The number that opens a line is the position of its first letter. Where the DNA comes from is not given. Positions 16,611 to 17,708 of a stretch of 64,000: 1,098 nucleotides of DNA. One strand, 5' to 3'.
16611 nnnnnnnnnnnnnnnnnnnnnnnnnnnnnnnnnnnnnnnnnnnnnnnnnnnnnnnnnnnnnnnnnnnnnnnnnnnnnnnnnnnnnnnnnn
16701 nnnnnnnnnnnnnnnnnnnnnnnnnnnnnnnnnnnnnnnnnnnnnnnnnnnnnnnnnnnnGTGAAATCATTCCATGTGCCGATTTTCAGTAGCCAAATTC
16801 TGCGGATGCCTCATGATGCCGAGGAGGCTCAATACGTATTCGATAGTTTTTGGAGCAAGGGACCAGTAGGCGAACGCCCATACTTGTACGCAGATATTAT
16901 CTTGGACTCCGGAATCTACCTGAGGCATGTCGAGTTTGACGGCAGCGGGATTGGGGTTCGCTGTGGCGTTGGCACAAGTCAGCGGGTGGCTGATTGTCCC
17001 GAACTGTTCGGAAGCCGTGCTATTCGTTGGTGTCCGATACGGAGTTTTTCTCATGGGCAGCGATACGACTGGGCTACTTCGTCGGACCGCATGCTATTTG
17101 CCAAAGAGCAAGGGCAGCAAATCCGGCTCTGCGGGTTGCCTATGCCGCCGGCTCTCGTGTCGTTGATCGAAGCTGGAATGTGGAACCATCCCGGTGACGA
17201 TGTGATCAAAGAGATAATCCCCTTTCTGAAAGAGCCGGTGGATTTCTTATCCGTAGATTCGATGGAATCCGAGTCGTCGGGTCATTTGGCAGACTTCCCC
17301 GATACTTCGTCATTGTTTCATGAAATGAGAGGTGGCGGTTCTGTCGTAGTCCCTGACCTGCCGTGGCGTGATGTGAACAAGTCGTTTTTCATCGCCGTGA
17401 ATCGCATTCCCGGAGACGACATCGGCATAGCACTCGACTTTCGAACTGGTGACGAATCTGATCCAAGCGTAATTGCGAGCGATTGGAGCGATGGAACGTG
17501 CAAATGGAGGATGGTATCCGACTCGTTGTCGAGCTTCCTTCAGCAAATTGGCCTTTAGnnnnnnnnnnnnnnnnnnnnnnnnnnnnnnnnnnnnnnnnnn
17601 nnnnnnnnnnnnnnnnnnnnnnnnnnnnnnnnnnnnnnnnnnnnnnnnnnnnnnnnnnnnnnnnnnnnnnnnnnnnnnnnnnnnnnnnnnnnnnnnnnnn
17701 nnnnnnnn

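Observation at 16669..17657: Low-GC SUKH/SMI1-KNR4-like gene inserted exactly at the yjbQ-permease junction, bracketed by a 57-bp duplication of that junction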

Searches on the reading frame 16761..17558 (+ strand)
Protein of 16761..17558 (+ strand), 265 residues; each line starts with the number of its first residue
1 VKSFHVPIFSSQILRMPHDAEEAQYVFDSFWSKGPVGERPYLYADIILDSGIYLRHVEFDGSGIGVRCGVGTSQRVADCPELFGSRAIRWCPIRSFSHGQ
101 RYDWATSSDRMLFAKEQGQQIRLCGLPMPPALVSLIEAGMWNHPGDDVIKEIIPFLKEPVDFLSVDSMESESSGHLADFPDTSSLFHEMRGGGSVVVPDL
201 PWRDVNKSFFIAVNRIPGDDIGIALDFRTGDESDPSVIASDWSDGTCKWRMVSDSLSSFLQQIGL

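Call 5: search_protein_families(library=pfam, proteins=[window:16761-17558:+], max_evalue=1)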
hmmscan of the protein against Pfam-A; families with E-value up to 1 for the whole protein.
window:16761-17558:+ (265 aa): 0 families

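Call 6: search_protein_families(library=ncbifam, proteins=[window:16761-17558:+], max_evalue=1)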
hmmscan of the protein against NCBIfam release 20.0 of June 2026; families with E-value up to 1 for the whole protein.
window:16761-17558:+ (265 aa): 0 families

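Call 7: find_homologous_proteins(query=window:16761-17558:+, max_evalue=0.001)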
Query window:16761-17558:+ (265 aa): 32 proteins with E <= 0.001 among 649 candidates.
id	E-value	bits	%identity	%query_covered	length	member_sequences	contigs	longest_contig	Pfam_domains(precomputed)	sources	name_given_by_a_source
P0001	1.7e-169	580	100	94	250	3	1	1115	-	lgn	-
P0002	1.0e-126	440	73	100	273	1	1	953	-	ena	-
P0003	2.2e-126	439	73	100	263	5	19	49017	-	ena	-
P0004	2.7e-120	419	71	100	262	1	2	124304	-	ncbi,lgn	-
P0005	9.3e-116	404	69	100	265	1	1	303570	-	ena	-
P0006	1.9e-111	390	70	94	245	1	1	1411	-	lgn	-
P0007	4.3e-110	386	64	100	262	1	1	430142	-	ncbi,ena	-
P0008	9.8e-92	325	56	100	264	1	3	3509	-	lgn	-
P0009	2.7e-73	265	77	58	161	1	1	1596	-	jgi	jgi:hypothetical protein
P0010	7.6e-73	263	77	58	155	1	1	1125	-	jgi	jgi:hypothetical protein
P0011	1.9e-68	249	71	57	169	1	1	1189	-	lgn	-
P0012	7.5e-68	247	48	100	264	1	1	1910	-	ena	-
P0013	2.5e-67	245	75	55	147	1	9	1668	-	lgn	-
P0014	7.2e-66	241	72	57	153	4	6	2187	-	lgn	-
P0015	1.6e-64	236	46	94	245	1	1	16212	-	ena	-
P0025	8.6e-36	142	53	49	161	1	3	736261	-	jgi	jgi:hypothetical protein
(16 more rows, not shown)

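Call 9: find_encoding_contigs(protein=P0004, flank=6000, max_places=3)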
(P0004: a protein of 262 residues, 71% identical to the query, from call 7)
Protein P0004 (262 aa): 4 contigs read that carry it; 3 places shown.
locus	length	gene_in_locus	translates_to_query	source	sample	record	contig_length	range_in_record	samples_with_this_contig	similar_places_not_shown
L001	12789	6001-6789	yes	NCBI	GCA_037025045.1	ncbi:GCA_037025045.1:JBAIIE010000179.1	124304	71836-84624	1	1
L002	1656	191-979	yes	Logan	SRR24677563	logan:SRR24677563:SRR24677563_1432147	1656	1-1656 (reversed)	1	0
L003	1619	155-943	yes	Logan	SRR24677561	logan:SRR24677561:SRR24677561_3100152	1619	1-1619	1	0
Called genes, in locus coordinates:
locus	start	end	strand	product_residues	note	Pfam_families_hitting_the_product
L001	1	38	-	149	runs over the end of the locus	PF01250:Ribosomal_S6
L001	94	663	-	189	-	PF01195:Pept_tRNA_hydro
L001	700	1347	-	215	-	PF01386:Ribosomal_L25p, PF14693:Ribosomal_TL5_C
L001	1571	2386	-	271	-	PF25087:GMPPB_C (faint), PF00132:Hexapep, PF13720:Acetyltransf_11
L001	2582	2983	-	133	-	PF02577:BFN_dom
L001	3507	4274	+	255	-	PF00481:PP2C, PF13672:PP2C_2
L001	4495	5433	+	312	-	PF13485:Peptidase_MA_2 (weak)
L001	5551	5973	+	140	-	PF01894:YjbQ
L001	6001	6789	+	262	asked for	-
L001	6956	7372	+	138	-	PF01894:YjbQ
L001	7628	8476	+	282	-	PF02515:CoA_transf_3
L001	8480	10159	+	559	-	PF00501:AMP-binding, PF13193:AMP-binding_C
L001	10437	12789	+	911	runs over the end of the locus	-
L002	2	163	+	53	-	?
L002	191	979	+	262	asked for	-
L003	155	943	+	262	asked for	-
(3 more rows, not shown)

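Call 10: find_encoding_contigs(protein=P0007, flank=6000, max_places=3)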
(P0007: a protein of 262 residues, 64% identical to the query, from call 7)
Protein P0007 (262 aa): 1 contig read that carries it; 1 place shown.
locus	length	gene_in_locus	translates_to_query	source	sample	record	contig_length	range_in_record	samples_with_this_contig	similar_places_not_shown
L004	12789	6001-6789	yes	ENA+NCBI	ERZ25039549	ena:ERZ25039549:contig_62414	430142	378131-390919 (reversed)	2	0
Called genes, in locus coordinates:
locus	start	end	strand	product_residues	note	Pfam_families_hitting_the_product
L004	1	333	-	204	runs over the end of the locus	PF01970:TctA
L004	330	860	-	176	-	PF01970:TctA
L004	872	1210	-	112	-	PF01970:TctA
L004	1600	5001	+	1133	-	PF00034:Cytochrom_C (faint), PF13442:Cytochrome_CBB3 (weak), PF20601:DUF6797, PF13385:Laminin_G_3, PF02210:Laminin_G_2 (weak)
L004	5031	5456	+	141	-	-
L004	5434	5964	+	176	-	PF01894:YjbQ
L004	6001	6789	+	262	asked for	-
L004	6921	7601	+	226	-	PF05685:Uma2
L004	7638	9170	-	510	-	PF20360:DUF6655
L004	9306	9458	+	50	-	-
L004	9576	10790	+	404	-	PF00589:Phage_integrase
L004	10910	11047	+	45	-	-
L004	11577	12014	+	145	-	PF12728:HTH_17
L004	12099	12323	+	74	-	-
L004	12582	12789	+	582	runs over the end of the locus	PF13481:AAA_25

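Call 11: find_encoding_contigs(protein=P0005, flank=6000, max_places=3)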
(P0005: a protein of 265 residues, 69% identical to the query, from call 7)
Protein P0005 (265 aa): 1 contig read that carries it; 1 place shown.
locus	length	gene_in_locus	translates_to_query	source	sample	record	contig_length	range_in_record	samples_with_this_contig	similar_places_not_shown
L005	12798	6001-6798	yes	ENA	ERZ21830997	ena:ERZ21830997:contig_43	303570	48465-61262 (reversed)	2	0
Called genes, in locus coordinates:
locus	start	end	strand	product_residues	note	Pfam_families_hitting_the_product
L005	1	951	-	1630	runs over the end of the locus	PF00069:Pkinase, PF03109:ABC1 (weak), PF07714:PK_Tyr_Ser-Thr, PF20703:nSTAND1, PF03781:FGE-sulfatase, PF17936:Big_6 (faint)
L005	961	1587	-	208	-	PF04542:Sigma70_r2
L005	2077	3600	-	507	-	PF00884:Sulfatase, PF01663:Phosphodiest, PF16347:SGSH_C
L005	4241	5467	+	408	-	PF03983:SHD1, PF13650:Asp_protease_2, PF13975:gag-asp_proteas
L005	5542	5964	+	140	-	PF01894:YjbQ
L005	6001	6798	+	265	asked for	-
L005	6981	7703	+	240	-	PF01625:PMSR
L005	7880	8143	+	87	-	PF01641:SelR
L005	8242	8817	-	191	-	PF01261:AP_endonuc_2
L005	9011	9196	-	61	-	-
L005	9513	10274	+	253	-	PF00106:adh_short, PF08659:KR, PF13561:adh_short_C2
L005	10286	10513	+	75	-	PF02604:PhdYeFM_antitox (weak), PF10047:DUF2281 (weak)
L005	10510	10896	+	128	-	PF01850:PIN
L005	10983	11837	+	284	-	PF01116:F_bP_aldolase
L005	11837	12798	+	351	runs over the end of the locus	PF00389:2-Hacid_dh, PF02826:2-Hacid_dh_C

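Call 14: find_encoding_contigs(protein=P0003, flank=6000, max_places=6)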
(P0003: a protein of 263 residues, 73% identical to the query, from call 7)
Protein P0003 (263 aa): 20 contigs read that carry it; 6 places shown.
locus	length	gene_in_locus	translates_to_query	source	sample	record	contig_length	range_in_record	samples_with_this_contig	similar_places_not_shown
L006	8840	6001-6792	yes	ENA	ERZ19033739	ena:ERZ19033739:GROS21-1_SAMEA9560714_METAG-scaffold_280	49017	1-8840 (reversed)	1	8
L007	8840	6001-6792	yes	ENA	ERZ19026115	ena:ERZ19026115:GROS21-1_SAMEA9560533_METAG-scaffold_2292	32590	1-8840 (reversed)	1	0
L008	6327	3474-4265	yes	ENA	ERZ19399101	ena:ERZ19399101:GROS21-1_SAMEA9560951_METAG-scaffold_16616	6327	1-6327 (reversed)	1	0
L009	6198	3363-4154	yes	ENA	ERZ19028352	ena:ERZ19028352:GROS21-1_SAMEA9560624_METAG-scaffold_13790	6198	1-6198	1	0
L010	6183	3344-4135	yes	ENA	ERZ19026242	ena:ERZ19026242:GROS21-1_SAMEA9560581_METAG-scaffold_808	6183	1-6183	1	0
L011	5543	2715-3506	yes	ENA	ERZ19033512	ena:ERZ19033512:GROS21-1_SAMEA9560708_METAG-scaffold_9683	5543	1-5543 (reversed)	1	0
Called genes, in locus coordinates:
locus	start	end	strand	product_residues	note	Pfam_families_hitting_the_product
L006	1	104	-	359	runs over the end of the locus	PF00483:NTP_transferase, PF12804:NTP_transf_3 (weak), PF22640:ManC_GMP_beta-helix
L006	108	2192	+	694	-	PF02878:PGM_PMM_I, PF02879:PGM_PMM_II, PF02880:PGM_PMM_III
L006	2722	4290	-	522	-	PF00171:Aldedh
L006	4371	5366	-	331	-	PF00294:PfkB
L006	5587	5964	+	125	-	PF01894:YjbQ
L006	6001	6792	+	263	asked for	-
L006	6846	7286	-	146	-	-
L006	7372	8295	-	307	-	PF07596:SBP_bac_10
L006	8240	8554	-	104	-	-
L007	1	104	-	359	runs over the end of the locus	PF00483:NTP_transferase, PF12804:NTP_transf_3 (weak), PF22640:ManC_GMP_beta-helix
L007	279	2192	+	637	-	PF02878:PGM_PMM_I, PF02879:PGM_PMM_II, PF02880:PGM_PMM_III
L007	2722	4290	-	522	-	PF00171:Aldedh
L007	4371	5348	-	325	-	PF00294:PfkB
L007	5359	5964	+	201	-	PF01894:YjbQ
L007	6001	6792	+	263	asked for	-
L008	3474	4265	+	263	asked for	-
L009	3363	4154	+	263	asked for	-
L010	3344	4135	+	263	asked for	-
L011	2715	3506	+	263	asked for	-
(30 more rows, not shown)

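Call 15: find_encoding_contigs(protein=P0015, flank=6000, max_places=3)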
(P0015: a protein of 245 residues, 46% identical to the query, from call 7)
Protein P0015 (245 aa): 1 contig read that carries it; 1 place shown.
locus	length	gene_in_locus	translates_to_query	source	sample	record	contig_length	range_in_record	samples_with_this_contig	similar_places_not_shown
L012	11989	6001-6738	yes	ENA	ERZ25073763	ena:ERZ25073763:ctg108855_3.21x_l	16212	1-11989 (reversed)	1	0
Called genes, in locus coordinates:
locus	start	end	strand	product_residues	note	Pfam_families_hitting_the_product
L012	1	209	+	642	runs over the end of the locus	PF07693:KAP_NTPase, PF13191:AAA_16 (weak)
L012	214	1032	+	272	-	PF28083:QatB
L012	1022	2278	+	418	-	PF06508:QueC (faint)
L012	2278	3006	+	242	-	PF01026:TatD_DNase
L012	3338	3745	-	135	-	-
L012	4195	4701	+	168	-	-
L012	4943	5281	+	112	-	-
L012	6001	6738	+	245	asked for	-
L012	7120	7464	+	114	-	-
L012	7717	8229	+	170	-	-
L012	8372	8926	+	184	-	-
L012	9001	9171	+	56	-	-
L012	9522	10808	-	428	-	PF00872:Transposase_mut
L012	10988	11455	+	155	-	-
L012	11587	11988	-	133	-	?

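Call 16: find_encoding_contigs(protein=P0025, flank=6000, max_places=3)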
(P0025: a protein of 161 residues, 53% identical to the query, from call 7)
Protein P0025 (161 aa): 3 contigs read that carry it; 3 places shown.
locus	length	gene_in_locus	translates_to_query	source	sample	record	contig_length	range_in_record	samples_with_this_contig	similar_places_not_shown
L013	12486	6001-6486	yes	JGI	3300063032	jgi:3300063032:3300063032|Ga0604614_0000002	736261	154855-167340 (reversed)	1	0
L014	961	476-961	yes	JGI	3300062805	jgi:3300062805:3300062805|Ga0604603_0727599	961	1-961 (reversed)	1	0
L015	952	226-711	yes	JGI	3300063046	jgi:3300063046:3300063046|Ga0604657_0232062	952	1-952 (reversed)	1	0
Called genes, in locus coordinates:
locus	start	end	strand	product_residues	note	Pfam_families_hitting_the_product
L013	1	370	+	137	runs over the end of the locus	-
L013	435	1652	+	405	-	-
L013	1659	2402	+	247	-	PF01618:MotA_ExbB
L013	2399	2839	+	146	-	PF02472:ExbD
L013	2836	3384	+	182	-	PF01327:Pep_deformylase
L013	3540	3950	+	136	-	-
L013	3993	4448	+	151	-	PF15571:Imm44 (weak)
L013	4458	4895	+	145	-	-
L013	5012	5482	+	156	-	-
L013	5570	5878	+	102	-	-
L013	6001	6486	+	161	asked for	-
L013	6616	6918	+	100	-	PF03992:ABM (weak)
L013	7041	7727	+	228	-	PF01551:Peptidase_M23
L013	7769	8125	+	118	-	-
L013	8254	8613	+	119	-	-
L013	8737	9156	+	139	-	-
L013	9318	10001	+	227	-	-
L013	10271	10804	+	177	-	-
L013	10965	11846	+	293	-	-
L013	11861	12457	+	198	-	-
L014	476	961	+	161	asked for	?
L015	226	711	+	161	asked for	-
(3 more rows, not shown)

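Call 17: search_protein_representatives(protein=window:16761-17555:+)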
Query: 265 residues. Proteins with E-value up to 0.001 (for the whole library): 284; up to 1e-10: 144; up to 1e-30: 14. The best 150 are listed.
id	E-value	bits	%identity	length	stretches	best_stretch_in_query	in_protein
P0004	8.7e-121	419.0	72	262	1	1-264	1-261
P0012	2.4e-68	247.0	49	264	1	3-265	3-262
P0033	4.4e-67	242.8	46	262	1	1-265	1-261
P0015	5.2e-65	236.0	47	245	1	16-264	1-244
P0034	9.3e-42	159.8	56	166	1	123-265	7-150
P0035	5.0e-38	147.5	53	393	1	112-265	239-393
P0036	2.3e-36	142.0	51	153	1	125-265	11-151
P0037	1.7e-35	139.3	55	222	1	123-260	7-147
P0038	5.1e-35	137.7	48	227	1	114-261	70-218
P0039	1.3e-33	133.0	49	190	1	120-265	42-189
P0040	9.0e-33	130.3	47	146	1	122-265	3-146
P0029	1.9e-32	129.2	63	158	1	1-104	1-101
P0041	5.4e-31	124.5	57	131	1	123-232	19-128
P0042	6.4e-31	124.2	45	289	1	117-263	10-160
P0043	3.4e-30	121.8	58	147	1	128-232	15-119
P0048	8.3e-29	117.3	47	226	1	116-265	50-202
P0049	2.5e-28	115.7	48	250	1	121-245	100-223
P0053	1.0e-26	110.4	44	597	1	120-264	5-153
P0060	1.0e-24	103.8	42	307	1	126-264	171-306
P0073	3.6e-23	98.8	46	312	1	124-265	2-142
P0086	2.5e-21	92.7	48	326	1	124-265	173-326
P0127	5.0e-16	75.4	39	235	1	116-262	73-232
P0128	5.6e-16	75.2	35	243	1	121-265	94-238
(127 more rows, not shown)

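Call 32: predict_structure(alignment_id=A1)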
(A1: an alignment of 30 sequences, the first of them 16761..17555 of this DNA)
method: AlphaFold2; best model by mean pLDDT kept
length: 265 residues; sequences in the alignment: 30
mean_pLDDT: 92.6   pTM: 0.86
mean pLDDT of the five models: 92.6, 92.0, 91.8, 91.7, 83.5
residues with pLDDT >= 90: 216; 70-90: 43; 50-70: 6; < 50: 0
segments of 3 or more residues with pLDDT < 50: none
pLDDT, mean of each block of 10 residues (from residue 1): 79 96 95 82 96 94 91 83 97 93 93 92 93 95 97 95 94 90 93 89 96 90 93 96 93 98 97
secondary structure, 60 per line:
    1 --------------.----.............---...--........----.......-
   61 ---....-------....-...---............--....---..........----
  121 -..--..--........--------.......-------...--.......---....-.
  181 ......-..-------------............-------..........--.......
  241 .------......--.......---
elements in order: H20-32 E41-48 E53-59 E64-67 E86-97 E100-103 H107-116 H130-137 H146-152 E160-162 H165-171 H175-178 H180-186 E208-214 E222-231 E234-241 E248-253 H256-262

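Call 39: fold_search(model_id=the predicted structure, library=pdb)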
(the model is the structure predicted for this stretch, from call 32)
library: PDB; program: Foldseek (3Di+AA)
matches with E <= 10: 188; with E <= 0.001: 0
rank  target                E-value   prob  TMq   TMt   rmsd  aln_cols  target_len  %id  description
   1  6h72_A                4.5e-01  0.10  0.14  0.13   7.8        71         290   20  GI.1 human norovirus protruding domain in complex with Nano-94 and 2-fucosyllactose (2FL) (released 2018-12-19)
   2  6out_B                4.5e-01  0.07  0.12  0.08   8.5        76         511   20  Asymmetric focused reconstruction of human norovirus GI.1 Norwalk strain VLP asymmetric unit in T=3 symmetry (released 2019-06-26)
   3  6out_C                5.1e-01  0.06  0.12  0.08   8.4        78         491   22  Asymmetric focused reconstruction of human norovirus GI.1 Norwalk strain VLP asymmetric unit in T=3 symmetry (released 2019-06-26)
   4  9e78_1O               9.2e-01  0.01  0.11  0.05  30.3       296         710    9  48-nm repeat of the Leishmania tarentolae doublet microtubule (released 2025-03-12)
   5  1dg4_MODEL_1_A        1.2e+00  0.07  0.10  0.20   5.0        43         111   19  NMR STRUCTURE OF THE SUBSTRATE BINDING DOMAIN OF DNAK IN THE APO FORM (released 1999-12-08)
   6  1ihm_A                1.5e+00  0.06  0.14  0.08   8.4        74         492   20  CRYSTAL STRUCTURE ANALYSIS OF NORWALK VIRUS CAPSID (released 2001-05-16)
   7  4nia_A                1.5e+00  0.02  0.07  0.11  14.1        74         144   11  Satellite Tobacco Mosaic Virus Refined at room temperature to 1.8 A Resolution using NCS Restraints (released 2014-09-10)
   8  6h70_A                1.7e+00  0.05  0.13  0.12   7.2        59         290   20  GI.1 human norovirus protruding domain in complex with Nano-62 and 2-fucosyllactose (2FL) (released 2018-12-19)
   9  4k19_B                2.0e+00  0.05  0.11  0.15   5.8        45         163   11  The structure of Human Siderocalin bound to the bacterial siderophore fluvibactin (released 2013-07-31)
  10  1a34_A                2.0e+00  0.01  0.07  0.11  14.1        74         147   11  SATELLITE TOBACCO MOSAIC VIRUS/RNA COMPLEX (released 1998-04-29)
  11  2prv_B                2.1e+00  0.23  0.16  0.26   3.9        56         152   18  Crystal structure of an uncharacterized protein (yobk, bsu18990) from bacillus subtilis at 1.30 A resolution (released 2007-05-22)
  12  5bkl_A                2.1e+00  0.01  0.10  0.16  15.8       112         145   13  Crystallographic structure of the cubic crystal form of STMV (77.9 degree rotation) grown from NaCl (released 2021-12-15)
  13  2lez_MODEL_1_A        2.4e+00  0.03  0.12  0.22  13.1       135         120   15  Solution NMR structure of N-terminal domain of Salmonella effector protein PipB2. Northeast structural genomic (released 2011-07-27)
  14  1u1z_D                2.4e+00  0.02  0.10  0.15   8.4        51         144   18  The Structure of (3R)-hydroxyacyl-ACP dehydratase (FabZ) (released 2004-09-28)
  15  7eqw_B                2.5e+00  0.03  0.13  0.12   8.7        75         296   16  Crystal structure of capsid P domain of norovirus GI.3 DSV complexed with NA2 N-glycan (released 2022-05-04)
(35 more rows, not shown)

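Call 41: find_related_loci(query=A4, collection=genome_contigs, flank=6000)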
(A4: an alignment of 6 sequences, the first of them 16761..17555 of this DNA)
Query A4 (265 aa) in genome_contigs; peptide patterns used: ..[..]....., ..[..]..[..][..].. (x = any residue, [..] = any of these).
30 stretches matched a pattern; 1 encode a relative of the query (tblastn E <= 1e-3); 1 distinct loci.
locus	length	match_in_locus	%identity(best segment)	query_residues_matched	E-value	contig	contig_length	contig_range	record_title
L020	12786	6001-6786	64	1-265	1e-112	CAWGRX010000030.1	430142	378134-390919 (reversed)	MAG: uncultured Planctomycetaceae bacterium isolate MFD05684.bin.1.155 genome assembly, contig: contig_62414, whole geno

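Call 54: find_related_loci(query=A4, collection=metagenome_contigs, flank=4000)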
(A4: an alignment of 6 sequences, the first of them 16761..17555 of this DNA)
Query A4 (265 aa) in metagenome_contigs; peptide patterns used: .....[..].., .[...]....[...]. (x = any residue, [..] = any of these).
207 stretches matched a pattern; 1 encode a relative of the query (tblastn E <= 1e-3); 1 distinct loci.
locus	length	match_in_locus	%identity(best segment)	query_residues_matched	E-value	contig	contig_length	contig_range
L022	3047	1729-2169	53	123-265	3e-46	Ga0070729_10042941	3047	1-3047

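Call 57: find_encoding_contigs(protein=P0008, flank=4000, max_places=3)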
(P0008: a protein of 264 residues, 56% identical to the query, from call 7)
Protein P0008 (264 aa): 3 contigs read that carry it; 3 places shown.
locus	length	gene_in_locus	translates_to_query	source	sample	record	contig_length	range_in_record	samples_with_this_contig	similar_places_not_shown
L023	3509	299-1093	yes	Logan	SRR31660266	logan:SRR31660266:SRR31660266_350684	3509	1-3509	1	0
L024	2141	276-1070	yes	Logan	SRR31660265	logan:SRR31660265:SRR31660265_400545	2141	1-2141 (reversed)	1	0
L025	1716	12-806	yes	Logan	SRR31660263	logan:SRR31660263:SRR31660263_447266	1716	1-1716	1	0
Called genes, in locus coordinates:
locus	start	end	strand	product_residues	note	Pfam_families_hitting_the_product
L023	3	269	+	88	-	?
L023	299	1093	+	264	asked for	-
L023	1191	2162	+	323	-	PF05685:Uma2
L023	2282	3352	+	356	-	PF03781:FGE-sulfatase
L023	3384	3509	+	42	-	?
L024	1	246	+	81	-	?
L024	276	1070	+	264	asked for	-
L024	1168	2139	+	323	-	PF05685:Uma2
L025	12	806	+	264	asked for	-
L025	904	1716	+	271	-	?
